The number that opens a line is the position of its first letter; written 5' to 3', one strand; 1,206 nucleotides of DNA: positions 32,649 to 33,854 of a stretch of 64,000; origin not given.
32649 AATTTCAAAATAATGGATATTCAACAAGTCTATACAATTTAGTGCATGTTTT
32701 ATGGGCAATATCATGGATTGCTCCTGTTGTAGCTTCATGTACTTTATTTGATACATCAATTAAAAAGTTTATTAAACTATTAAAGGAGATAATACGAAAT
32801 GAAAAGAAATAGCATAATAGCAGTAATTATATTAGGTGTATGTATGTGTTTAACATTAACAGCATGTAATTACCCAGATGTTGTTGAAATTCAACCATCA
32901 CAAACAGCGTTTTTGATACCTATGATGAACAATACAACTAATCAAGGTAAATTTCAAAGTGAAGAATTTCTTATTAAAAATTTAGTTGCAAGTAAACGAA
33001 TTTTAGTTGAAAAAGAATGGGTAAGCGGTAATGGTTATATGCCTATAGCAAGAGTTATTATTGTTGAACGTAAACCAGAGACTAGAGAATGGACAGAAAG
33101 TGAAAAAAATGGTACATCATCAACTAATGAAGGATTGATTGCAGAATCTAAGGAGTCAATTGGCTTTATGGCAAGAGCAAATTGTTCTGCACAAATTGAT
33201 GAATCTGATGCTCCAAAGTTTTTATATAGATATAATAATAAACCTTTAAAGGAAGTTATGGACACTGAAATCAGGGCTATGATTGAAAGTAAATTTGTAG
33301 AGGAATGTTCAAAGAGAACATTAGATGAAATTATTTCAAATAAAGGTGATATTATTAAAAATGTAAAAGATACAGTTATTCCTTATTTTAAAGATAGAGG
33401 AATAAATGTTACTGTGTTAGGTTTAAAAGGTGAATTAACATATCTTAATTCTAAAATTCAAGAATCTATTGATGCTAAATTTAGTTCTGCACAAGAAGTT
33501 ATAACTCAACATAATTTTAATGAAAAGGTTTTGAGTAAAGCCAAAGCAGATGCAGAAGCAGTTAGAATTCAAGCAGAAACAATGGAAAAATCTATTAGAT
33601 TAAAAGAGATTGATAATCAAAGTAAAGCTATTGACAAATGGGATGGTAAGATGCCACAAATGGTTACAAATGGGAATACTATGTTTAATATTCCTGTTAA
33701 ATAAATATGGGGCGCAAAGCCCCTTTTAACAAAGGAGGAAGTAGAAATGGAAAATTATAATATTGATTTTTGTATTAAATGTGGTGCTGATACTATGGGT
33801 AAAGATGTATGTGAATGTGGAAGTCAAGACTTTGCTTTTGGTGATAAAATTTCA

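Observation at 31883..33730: Self-contained moron operon: vWA protein, small membrane protein and SPFH/band-7 lipoprotein, with its own consensus promoter and terminator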

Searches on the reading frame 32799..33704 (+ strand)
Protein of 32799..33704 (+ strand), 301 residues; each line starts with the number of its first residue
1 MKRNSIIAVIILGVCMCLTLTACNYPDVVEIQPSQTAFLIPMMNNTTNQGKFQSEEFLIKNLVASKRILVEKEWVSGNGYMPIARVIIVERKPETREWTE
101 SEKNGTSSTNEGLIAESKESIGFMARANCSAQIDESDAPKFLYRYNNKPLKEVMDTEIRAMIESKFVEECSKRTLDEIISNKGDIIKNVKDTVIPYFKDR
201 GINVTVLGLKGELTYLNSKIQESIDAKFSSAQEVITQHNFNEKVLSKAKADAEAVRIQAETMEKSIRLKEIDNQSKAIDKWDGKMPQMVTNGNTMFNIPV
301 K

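Call 3: search_protein_families(library=pfam, proteins=[window:32799-33704:+], max_evalue=1)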
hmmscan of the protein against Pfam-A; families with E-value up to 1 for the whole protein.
window:32799-33704:+ (301 aa): 1 family
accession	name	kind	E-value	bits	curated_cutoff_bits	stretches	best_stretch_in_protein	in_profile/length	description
PF01145.31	Band_7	-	1.9e-08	35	23.6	1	77-249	22-173/176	SPFH domain / Band 7 family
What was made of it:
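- On SPFH / Band 7 superfamily (PF01145): Band_7 scores 35.0 bits against a cut-off of 23.6, over residues 77-249 (call 3).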

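Call 4: search_protein_families(library=phrogs, proteins=[window:32799-33704:+], max_evalue=0.01)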
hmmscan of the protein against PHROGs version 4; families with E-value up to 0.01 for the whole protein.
window:32799-33704:+ (301 aa): 3 families
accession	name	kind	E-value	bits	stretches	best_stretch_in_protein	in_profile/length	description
phrog_200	-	other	2.9e-21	77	1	130-297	174-358/379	lipoprotein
phrog_38808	-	unknown function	5.9e-06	27.5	1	244-299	15-66/68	-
phrog_19437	-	unknown function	0.0013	20.2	0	223-268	22-66/94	-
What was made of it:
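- Closest known: Phage SPFH 'lipoprotein' family phrog_200. Same: The C-terminal half matches phrog_200 at 2.9e-21 (call 4).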

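Call 8: search_dna_similar(query=window:32799-33701:+, collection=phages, mode=protein, max_rows=30)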
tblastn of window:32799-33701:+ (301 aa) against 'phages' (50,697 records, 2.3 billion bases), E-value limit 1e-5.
Records with a match: 84; places in all: 84; records where one place covers at least 80% of the query: 3.
Best place of each record, by identity: <60% 84.
By first word of the organism name: Pseudomonas 62; Burkholderia 4; Bacteriophage 2; Bacillus 2; Ruegeria 2; Stenotrophomonas 2; Escherichia 2; Salmonella 2; Desulfovibrio 1; Roseobacter 1; and 4 more.
By host as written in the record: Pseudomonas aeruginosa 20; Pseudomonas aeruginosa PAO1 10; - 9; Pseudomonas sp. 4; Ruegeria pomeroyi DSS-3 3; Pseudomonas fluorescens 3; Bacillus megaterium str. ATCC 43725 2; Pseudomonas aeruginosa ATCC 27853 2; and 26 more.
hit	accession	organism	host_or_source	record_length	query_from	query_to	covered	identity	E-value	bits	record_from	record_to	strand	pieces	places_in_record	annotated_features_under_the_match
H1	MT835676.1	Bacteriophage sp.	human fecal samples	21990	1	300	100%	41.0%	6e-64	223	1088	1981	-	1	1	record has no annotation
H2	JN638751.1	Bacillus phage G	Bacillus megaterium str. ATCC 43725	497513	1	300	100%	37.5%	1e-54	196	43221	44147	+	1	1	65: gp65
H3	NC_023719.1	Bacillus phage G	Bacillus megaterium str. ATCC 43725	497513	1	300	100%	37.5%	1e-54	196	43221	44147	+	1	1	65: gp65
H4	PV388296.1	Burkholderia phage Karil-Mokiny-1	Burkholderia cepacia complex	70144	82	296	71%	26.0%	5e-7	57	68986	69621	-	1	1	lipoprotein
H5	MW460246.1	Burkholderia phage BCSR52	Burkholderia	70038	82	296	71%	26.0%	6e-7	57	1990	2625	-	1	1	mobile element protein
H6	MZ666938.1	Desulfovibrio phage ProddE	Desulfovibrio desulfuricans strain ...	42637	63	288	75%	24.2%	6e-8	60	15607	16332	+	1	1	putative prohibitin family protein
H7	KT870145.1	Roseobacter phage DSS3P8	Ruegeria pomeroyi DSS-3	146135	98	296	66%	27.4%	3e-9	64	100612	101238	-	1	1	transposase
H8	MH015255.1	Ruegeria phage vB_RpoS-V10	Ruegeria pomeroyi DSS-3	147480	98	296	66%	27.4%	3e-9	64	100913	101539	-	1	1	transposase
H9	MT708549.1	Burkholderia phage Maja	Burkholderia gladioli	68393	100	296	65%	27.2%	6e-6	54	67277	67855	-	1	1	HflC/HflK family inner membrane lipoprotein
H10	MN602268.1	Bacteriophage DSS3_MAL1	-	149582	98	298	67%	26.2%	2e-8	61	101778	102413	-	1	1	SPFH domain / band 7 family protein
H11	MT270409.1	Phaeobacter phage MD18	Phaeobacter inhibens DSM 17395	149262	98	298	67%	25.8%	6e-8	60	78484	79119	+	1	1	putative transposase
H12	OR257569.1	Ruegeria phage RpAliso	Ruegeria pomeroyi DSS-3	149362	98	292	65%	24.8%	2e-9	64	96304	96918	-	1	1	prohibitin family protein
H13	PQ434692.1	Stenotrophomonas phage ANB28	Stenotrophomonas maltophilia B28B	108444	119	293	58%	25.8%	2e-7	58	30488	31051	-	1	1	hypothetical protein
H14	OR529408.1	Stenotrophomonas phage BUCTxx99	Stenotrophomonas maltophilia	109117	119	293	58%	25.8%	2e-7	58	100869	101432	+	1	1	prohibitin family protein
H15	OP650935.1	Poriferisphaera phage ZRK32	Planctomycetes bacterium ZRK32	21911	112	301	63%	23.4%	1e-7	59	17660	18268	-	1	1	record has no annotation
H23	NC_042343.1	Pseudomonas phage PaP4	Pseudomonas aeruginosa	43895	136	301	55%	26.5%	2e-8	62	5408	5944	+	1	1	lipoprotein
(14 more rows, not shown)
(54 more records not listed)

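Call 10: get_annotated_region(hit=H1, flank=4000)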
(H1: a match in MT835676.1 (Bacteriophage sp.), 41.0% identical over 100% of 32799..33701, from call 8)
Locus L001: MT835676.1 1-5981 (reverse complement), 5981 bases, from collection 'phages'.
description: UNVERIFIED: Bacteriophage sp. clone scaffold_424 genomic sequence.
organism: Bacteriophage sp. (NCBI taxid 38018)
taxonomy: Viruses
host: -; source: human fecal samples; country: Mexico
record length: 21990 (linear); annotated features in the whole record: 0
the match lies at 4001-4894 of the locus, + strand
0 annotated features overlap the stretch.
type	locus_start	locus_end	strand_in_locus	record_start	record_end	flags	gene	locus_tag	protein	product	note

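Call 11: get_annotated_region(hit=H2, flank=4000)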
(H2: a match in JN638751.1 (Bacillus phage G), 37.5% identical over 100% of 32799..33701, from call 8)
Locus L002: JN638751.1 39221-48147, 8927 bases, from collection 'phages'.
description: Bacillus phage G, complete genome.
organism: Bacillus phage G (NCBI taxid 2884420)
taxonomy: Viruses; Duplodnaviria; Heunggongvirae; Uroviricota; Caudoviricetes; Donellivirus; Donellivirus gee
host: Bacillus megaterium str. ATCC 43725; source: soil; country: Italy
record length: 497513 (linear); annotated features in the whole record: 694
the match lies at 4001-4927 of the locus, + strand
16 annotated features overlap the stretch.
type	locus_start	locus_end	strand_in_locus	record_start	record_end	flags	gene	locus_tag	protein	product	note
CDS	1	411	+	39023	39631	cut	57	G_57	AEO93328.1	gp57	-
CDS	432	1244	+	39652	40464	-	58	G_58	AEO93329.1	gp58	-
CDS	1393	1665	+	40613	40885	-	59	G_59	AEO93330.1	gp59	-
CDS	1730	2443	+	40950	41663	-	60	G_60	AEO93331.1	gp60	-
CDS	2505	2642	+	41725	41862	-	61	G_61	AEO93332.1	gp61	-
CDS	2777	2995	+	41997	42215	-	62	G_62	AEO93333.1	gp62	transcriptional regulator; Cro/CI family transcriptional regulator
CDS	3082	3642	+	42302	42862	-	63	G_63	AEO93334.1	gp63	-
CDS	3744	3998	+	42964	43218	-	64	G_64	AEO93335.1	gp64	-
CDS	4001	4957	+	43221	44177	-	65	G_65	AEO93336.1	gp65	-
CDS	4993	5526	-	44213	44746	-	66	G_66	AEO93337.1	gp66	-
CDS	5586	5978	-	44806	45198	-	67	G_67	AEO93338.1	gp67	-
CDS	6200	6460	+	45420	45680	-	68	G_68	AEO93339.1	gp68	-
CDS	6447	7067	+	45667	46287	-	69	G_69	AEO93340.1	gp69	sigma factor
CDS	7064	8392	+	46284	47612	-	70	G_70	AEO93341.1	gp70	AAA ATPase; RarA-like recombination factor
CDS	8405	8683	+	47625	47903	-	71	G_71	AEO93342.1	gp71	-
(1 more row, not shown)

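Call 17: find_related_loci(query=window:32799-33701:+, collection=viral_contigs, flank=6000)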
Query window:32799-33701:+ (301 aa) in viral_contigs; peptide patterns used: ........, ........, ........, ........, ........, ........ (x = any residue, [..] = any of these).
2 stretches matched a pattern, but none encodes a relative of the query by tblastn (E <= 1e-3).
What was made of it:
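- Tried and rejected: A single-sequence pattern scan of IMG/VR found no relative (call 17).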

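Call 19: find_homologous_proteins(query=window:32799-33701:+, max_evalue=0.00001)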
Query window:32799-33701:+ (301 aa): 1297 proteins with E <= 0.00001 among 2114 candidates; the best 120 are listed.
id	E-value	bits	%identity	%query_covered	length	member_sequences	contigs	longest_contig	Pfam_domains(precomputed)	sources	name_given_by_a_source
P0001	1.0e-192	656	100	100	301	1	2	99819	PF01145.32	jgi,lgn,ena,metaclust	metaclust:\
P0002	1.0e-118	414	64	99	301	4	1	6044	PF01145.32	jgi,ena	-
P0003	1.5e-114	400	64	92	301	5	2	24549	PF01145.32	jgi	jgi:hypothetical protein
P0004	1.5e-113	397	64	94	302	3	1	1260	PF01145.32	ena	-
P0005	1.5e-113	397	61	100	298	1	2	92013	PF01145.32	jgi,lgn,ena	jgi:regulator of protease activity HflC (stomatin/prohibitin superfamily)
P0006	3.6e-111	389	59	98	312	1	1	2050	PF01145.32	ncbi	ncbi:MAG TPA: SPFH domain-containing protein [Clostridia bacterium]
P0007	3.8e-111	389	60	92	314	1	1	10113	PF01145.32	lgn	-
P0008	8.0e-111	388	59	98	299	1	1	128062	PF01145.32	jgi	-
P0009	1.5e-110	387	58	100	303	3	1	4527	PF01145.32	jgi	jgi:hypothetical protein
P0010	5.1e-110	385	59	98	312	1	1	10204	PF01145.32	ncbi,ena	-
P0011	7.9e-110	385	61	99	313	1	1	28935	PF01145.32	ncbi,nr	ncbi:MAG: SPFH domain-containing protein [Clostridia bacterium]|nr:SPFH domain-containing protein [C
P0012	6.3e-109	382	62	92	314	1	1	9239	PF01145.32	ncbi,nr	ncbi:MAG: SPFH domain-containing protein [Bacillota bacterium]|nr:SPFH domain-containing protein [Ba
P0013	3.3e-108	379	61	93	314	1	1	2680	PF01145.32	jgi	jgi:SPFH domain / Band 7 family.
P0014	1.2e-107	377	58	98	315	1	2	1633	PF01145.32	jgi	-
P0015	3.7e-107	376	60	98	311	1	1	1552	PF01145.32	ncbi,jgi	-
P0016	1.1e-106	374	61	89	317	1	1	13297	PF01145.32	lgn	-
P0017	3.5e-106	373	57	98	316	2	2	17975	PF01145.32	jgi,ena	-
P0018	6.6e-106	372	62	88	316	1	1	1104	PF01145.32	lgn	-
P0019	7.2e-106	372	60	94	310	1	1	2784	PF01145.32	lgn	-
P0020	8.2e-106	371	58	97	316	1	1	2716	PF01145.32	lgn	-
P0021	1.8e-105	370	58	98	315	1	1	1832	PF01145.32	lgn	-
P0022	3.6e-105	369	58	98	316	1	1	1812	PF01145.32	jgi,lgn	-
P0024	4.0e-104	366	59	94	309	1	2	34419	PF01145.32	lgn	-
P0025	1.2e-102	361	58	97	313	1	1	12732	PF01145.32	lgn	-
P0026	4.1e-102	359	57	99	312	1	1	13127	PF01145.32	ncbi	-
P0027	2.5e-101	357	59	95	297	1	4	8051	PF01145.32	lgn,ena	-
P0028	2.9e-101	356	56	97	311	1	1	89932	PF01145.32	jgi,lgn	jgi:hypothetical protein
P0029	4.3e-100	353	54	98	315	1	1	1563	PF01145.32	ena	-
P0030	2.1e-99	350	60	91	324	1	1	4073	PF01145.32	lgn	-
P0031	1.0e-98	348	55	100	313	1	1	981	PF01145.32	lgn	-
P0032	1.5e-98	347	57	94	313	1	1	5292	PF01145.32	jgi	jgi:hypothetical protein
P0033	9.2e-98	345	55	96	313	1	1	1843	PF01145.32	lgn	-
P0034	5.0e-97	343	52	98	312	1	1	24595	PF01145.32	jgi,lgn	jgi:hypothetical protein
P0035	1.4e-96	341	55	95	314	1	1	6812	PF01145.32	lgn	-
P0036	3.8e-96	340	55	93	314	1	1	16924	PF01145.32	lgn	-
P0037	2.0e-95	337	53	98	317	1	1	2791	PF01145.32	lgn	-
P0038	2.9e-95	337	54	97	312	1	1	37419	PF01145.32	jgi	jgi:hypothetical protein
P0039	2.1e-92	327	57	89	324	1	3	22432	PF01145.32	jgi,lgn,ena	jgi:hypothetical protein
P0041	1.3e-91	325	55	92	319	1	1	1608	PF01145.32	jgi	-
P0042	1.6e-91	324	52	99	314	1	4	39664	PF01145.32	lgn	-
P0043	2.4e-91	324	53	97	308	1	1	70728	PF01145.32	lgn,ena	-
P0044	2.5e-91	324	53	99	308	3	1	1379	PF01145.32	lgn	-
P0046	1.2e-90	322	51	99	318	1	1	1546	PF01145.32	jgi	jgi:hypothetical protein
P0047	1.6e-90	321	57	91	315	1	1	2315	PF01145.32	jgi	jgi:regulator of protease activity HflC (stomatin/prohibitin superfamily)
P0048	2.3e-90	321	50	99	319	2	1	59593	PF01145.32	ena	-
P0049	1.5e-89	318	49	98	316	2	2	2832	PF01145.32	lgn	-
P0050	3.2e-89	317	50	96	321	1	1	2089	PF01145.32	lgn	-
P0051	3.6e-89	317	51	98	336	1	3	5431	PF01145.32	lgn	-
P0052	1.4e-88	315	55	91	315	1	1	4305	PF01145.32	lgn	-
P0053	3.1e-88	314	50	98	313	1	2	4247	PF01145.32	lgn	-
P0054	6.2e-88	313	55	95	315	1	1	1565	PF01145.32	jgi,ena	-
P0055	1.0e-87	312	50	100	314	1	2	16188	PF01145.32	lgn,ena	-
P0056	1.3e-87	312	52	93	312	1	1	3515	PF01145.32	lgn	-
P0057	2.6e-87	311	49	99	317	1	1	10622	PF01145.32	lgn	-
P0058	5.2e-87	310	51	97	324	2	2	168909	PF01145.32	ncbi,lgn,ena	-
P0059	8.7e-87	309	51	95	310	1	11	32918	PF01145.32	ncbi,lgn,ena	-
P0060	3.2e-86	307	51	91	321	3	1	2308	PF01145.32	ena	-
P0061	3.3e-86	307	53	90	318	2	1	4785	PF01145.32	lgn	-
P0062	5.7e-86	306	50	98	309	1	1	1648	PF01145.32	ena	-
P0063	1.1e-85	305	53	90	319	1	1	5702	PF01145.32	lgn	-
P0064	1.9e-85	305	49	97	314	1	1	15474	PF01145.32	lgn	-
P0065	1.7e-84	301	47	99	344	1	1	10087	PF01145.32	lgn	-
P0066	2.0e-83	298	50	99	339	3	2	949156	PF01145.32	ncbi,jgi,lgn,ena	ncbi:MAG: SPFH domain-containing protein [bacterium]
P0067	4.3e-83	297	51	92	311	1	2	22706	PF01145.32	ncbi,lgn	-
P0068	6.7e-83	296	51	90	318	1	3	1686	PF01145.32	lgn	-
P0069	1.1e-82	295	49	98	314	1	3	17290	PF01145.32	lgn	-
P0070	3.8e-82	294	50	98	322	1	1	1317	PF01145.32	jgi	jgi:regulator of protease activity HflC (stomatin/prohibitin superfamily)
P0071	4.7e-82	293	47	98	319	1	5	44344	PF01145.32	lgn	-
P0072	2.0e-81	291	52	91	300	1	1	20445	PF01145.32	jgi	jgi:hypothetical protein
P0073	2.0e-81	291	49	97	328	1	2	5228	PF01145.32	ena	-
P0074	2.6e-81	291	49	98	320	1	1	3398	PF01145.32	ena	-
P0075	2.9e-81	291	51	89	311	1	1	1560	PF01145.32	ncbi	-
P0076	3.2e-81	291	50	90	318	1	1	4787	PF01145.32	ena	-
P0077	4.1e-81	290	47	97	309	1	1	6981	PF01145.32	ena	-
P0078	1.9e-80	288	43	98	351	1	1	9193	PF01145.32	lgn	-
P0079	5.4e-80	287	47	100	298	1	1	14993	PF01145.32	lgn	-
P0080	1.1e-79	286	53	90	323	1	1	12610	PF01145.32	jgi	jgi:regulator of protease activity HflC (stomatin/prohibitin superfamily)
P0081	3.1e-79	284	50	99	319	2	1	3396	PF01145.32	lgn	-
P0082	5.1e-79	283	48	100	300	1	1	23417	PF01145.32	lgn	-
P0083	9.8e-79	283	68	64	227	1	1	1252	PF01145.32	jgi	jgi:hypothetical protein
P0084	2.0e-78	282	49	90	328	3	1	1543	PF01145.32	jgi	jgi:regulator of protease activity HflC (stomatin/prohibitin superfamily)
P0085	3.1e-78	281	46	96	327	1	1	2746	PF01145.32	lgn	-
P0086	3.9e-78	281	48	94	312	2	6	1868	PF01145.32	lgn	-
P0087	4.0e-78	281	51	89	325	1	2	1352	PF01145.32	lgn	-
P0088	4.3e-78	280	49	95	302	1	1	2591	PF01145.32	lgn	-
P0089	4.9e-78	280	48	97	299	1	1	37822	PF01145.32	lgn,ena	-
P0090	6.5e-78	280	48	97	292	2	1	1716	PF01145.32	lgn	-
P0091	7.8e-78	280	47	98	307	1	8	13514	PF01145.32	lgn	-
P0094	1.0e-77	279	49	99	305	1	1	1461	PF01145.32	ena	-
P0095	1.0e-77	279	48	99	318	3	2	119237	PF01145.32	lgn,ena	-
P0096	1.1e-77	279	47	98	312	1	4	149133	PF01145.32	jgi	jgi:hypothetical protein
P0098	1.4e-77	279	46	99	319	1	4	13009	PF01145.32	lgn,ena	-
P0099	1.4e-77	279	67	64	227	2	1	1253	PF01145.32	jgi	jgi:hypothetical protein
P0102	2.4e-77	278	47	98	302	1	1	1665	PF01145.32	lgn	-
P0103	2.5e-77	278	48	96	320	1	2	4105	PF01145.32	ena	-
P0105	3.3e-77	278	48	100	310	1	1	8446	PF01145.32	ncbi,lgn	-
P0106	4.0e-77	277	47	98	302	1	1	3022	PF01145.32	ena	-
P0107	4.1e-77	277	49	94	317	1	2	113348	PF01145.32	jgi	-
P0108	4.2e-77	277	48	98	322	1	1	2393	PF01145.32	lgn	-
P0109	4.8e-77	277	48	98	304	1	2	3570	PF01145.32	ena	-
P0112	5.2e-77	277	47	98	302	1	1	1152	PF01145.32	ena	-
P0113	5.4e-77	277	50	98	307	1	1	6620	PF01145.32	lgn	-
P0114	6.0e-77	277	53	89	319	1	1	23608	PF01145.32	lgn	-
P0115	6.2e-77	277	65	66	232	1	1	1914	PF01145.32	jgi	jgi:hypothetical protein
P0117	7.4e-77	276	50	88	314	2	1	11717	PF01145.32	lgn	-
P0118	8.0e-77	276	47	97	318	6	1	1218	PF01145.32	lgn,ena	-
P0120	8.7e-77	276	47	98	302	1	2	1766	PF01145.32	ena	-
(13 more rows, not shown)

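Call 20: find_encoding_contigs(protein=P0005, flank=5000, max_places=2)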
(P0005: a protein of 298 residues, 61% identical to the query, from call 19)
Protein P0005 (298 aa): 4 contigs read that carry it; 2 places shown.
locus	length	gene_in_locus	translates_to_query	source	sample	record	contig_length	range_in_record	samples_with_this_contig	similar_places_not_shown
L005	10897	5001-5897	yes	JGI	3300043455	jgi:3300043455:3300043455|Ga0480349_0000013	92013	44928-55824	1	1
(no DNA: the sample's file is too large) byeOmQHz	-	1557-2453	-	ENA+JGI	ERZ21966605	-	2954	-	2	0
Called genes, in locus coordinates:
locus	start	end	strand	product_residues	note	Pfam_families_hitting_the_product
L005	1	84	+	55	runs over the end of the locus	-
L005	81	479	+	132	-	PF25682:Phage_VG64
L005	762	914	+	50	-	-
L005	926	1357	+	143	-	-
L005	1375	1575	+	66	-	-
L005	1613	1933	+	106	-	-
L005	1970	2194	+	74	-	-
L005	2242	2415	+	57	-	-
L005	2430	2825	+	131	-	-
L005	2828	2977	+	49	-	-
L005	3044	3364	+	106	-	-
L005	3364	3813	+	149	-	PF18907:DUF5662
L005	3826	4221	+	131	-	PF00472:RF-1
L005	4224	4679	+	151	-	PF04307:YdjM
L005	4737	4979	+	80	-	-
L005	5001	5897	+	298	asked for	PF01145:Band_7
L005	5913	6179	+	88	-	-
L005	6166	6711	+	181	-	-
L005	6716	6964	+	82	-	-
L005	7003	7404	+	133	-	PF05869:Dam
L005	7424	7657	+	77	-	-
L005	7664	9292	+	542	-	PF01368:DHH, PF02272:DHHA1 (weak), PF17768:RecJ_OB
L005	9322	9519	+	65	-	-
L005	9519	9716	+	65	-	-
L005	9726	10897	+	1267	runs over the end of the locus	PF02867:Ribonuc_red_lgC (faint), PF03477:ATP-cone, PF17975:RNR_Alpha, PF21995:RNR-II_ins_dom, PF14890:Intein_splicing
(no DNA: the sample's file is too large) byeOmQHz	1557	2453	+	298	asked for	PF01145:Band_7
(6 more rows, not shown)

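Call 21: find_encoding_contigs(protein=P0008, flank=5000, max_places=2)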
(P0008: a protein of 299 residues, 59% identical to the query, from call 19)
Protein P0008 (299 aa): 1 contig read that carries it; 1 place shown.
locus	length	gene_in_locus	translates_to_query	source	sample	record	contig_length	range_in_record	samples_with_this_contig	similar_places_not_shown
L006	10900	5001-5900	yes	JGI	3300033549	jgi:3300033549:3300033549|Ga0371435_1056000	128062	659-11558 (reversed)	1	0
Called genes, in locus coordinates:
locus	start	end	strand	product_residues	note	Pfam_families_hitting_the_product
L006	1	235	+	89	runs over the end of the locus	PF12844:HTH_19 (faint), PF13560:HTH_31, PF01381:HTH_3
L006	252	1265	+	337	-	-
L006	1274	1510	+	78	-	-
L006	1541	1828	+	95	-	PF01541:GIY-YIG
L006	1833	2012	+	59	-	-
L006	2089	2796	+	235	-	PF00149:Metallophos (weak)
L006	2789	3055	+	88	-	-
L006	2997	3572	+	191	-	-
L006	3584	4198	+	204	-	-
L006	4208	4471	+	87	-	-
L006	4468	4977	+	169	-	-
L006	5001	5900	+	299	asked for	PF01145:Band_7 (weak)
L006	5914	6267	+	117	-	-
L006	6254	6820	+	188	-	-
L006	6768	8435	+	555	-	PF01368:DHH, PF17768:RecJ_OB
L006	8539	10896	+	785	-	PF02867:Ribonuc_red_lgC, PF12637:TSCPD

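Call 22: find_encoding_contigs(protein=P0066, flank=6000, max_places=2)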
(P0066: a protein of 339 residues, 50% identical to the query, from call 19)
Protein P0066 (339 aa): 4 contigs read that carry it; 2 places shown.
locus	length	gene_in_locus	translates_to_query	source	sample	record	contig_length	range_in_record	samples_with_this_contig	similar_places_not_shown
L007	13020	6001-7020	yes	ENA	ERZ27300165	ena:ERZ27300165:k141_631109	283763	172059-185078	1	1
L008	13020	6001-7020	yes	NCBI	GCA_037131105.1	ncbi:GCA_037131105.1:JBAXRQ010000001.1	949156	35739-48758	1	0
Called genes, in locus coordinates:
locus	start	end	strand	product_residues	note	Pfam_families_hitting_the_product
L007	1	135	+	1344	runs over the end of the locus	PF07728:AAA_5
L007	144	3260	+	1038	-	PF01841:Transglut_core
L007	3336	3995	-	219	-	-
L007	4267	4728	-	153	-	-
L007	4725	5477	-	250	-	PF01978:TrmB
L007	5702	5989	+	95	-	-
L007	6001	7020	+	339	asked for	PF01145:Band_7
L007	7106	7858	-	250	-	PF01978:TrmB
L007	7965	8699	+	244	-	PF05175:MTS (weak), PF13489:Methyltransf_23, PF01728:FtsJ (weak), PF13847:Methyltransf_31, PF08241:Methyltransf_11, PF08242:Methyltransf_12, PF13649:Methyltransf_25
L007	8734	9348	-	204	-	PF04203:Sortase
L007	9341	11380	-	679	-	PF06119:NIDO (faint), PF00041:fn3 (weak), PF16656:Pur_ac_phosph_N (weak), PF25788:Ig_Rha78A_N (faint), PF19077:Big_13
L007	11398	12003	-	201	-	PF06197:DUF998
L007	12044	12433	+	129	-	PF02675:AdoMet_dc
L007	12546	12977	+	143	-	PF18914:DUF5666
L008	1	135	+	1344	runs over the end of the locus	PF07728:AAA_5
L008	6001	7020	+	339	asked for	PF01145:Band_7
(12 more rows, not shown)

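Call 26: search_protein_families(library=ncbifam, proteins=[window:32799-33704:+], max_evalue=0.1)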
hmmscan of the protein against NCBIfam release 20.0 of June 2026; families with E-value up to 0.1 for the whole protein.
window:32799-33704:+ (301 aa): 0 families
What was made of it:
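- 32799..33704 (+): SPFH/Band-7 lipoprotein (301 aa). Signal peptide with lipobox LTAC (Cys23), SPFH domains, a long helix (218-280) and a C-terminal KWDGKMP motif. Predicted to face outward from the cytoplasmic membrane. No HflK or HflC model hit in NCBIfam (call 26).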

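Call 27: search_protein_families(library=padloc, proteins=[window:32799-33704:+], max_evalue=0.1)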
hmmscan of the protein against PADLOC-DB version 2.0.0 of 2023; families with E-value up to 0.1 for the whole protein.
window:32799-33704:+ (301 aa): 0 families

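Call 28: search_solved_structures(query=window:32799-33701:+, max_evalue=1)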
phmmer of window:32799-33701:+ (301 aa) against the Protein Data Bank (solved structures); distinct sequences matched with E-value up to 1: 1.
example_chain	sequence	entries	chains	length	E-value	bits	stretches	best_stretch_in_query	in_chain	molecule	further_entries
3utk_A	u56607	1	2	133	0.57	12.7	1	5-44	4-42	Lipoprotein outS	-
